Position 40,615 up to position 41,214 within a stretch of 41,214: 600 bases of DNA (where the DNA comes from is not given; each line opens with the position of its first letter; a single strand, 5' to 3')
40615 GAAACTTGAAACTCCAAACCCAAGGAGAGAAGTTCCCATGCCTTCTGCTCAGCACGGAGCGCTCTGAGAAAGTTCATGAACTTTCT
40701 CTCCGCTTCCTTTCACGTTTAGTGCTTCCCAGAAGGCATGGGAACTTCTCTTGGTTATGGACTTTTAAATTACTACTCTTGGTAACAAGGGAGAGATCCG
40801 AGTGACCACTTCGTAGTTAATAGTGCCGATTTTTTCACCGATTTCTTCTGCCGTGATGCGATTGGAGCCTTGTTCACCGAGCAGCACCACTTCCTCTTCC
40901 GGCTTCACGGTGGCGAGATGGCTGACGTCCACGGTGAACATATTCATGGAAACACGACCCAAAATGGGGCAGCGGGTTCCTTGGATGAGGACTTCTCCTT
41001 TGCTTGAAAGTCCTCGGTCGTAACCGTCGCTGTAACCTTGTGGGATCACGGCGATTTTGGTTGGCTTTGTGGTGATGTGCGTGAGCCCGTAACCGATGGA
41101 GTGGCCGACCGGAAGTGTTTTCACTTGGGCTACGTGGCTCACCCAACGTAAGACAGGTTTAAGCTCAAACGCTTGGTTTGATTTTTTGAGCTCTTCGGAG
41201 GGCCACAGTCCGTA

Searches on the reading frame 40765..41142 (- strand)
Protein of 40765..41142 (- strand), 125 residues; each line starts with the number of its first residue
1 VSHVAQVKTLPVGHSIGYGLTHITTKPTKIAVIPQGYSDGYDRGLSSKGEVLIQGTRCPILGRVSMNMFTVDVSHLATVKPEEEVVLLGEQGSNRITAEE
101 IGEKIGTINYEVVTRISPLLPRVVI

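Call 78: search_protein_families(library=pfam, proteins=[window:40765-41142:-], max_evalue=0.001)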
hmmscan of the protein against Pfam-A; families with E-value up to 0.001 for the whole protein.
window:40765-41142:- (125 aa): 1 family
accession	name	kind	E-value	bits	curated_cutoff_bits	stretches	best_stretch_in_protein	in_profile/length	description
PF00842.27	Ala_racemase_C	-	2.7e-44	150.3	25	1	2-123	6-126/127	Alanine racemase, C-terminal domain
